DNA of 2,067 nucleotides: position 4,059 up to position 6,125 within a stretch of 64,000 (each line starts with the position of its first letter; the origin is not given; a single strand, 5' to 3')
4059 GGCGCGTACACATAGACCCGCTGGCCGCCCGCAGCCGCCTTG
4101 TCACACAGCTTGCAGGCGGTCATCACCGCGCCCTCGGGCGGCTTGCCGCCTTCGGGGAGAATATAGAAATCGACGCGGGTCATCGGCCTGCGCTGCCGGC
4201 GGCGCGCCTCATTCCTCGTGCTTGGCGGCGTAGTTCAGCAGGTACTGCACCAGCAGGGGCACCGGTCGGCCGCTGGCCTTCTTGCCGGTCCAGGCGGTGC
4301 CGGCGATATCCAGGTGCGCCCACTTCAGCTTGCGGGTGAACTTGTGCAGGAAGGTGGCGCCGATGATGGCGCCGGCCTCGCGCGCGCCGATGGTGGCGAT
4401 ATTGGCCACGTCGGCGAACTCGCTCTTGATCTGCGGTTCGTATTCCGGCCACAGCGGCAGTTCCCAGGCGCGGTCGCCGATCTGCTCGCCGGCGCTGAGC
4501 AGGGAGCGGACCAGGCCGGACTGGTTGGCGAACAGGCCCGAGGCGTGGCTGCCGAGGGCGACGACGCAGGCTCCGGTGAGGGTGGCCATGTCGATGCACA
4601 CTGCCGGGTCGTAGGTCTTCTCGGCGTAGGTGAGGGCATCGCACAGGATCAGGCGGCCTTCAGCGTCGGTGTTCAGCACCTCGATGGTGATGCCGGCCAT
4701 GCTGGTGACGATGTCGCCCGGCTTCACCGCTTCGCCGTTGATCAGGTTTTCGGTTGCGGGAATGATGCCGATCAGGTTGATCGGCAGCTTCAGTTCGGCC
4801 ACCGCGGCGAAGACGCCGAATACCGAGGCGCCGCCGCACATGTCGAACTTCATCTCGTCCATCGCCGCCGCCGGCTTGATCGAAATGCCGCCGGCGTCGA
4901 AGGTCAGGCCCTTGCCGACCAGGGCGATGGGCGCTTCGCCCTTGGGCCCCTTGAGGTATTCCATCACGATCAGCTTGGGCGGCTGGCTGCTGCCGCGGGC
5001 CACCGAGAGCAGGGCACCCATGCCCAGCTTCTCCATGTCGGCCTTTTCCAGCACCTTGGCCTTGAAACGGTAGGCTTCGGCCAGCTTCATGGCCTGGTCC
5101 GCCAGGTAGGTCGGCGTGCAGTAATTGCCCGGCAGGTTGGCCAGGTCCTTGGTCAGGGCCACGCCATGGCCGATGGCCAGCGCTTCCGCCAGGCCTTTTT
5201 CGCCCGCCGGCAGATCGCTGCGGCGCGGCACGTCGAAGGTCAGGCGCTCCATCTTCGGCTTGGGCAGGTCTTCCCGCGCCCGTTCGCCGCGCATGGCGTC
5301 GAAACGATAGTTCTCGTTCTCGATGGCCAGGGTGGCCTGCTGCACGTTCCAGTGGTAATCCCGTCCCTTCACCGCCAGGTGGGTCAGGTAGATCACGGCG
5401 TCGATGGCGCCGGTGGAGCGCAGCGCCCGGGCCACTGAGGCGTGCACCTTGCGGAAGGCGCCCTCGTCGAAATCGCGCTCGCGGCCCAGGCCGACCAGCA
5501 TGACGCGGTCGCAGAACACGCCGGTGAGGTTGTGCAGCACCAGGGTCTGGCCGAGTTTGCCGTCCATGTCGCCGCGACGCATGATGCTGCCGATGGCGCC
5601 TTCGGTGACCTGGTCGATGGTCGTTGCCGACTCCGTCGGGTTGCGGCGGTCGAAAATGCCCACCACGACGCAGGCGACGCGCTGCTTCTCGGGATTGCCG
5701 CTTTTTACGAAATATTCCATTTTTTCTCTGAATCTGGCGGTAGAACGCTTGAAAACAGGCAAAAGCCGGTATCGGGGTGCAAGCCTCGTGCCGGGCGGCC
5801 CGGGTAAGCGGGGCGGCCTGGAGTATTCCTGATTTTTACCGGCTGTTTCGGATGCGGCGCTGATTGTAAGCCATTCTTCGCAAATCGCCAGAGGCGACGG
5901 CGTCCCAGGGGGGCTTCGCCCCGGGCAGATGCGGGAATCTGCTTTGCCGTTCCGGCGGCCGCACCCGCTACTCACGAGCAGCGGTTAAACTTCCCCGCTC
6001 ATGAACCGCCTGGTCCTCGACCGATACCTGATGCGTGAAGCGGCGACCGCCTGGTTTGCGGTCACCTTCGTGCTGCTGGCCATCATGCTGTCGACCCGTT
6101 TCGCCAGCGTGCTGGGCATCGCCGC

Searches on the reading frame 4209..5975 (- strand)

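Call 66: search_protein_families(library=pfam, proteins=[window:4209-5975:-], max_evalue=0.00001)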
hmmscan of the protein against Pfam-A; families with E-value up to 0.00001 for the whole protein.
window:4209-5975:- (588 aa): 2 families
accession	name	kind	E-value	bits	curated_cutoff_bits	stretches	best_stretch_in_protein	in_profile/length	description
PF00883.26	Peptidase_M17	-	7.4e-121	403.6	25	1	274-576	2-310/310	Cytosol aminopeptidase family, catalytic domain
PF02789.23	Peptidase_M17_N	-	1.8e-29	102.7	23.4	1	104-229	1-126/129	Cytosol aminopeptidase family, N-terminal domain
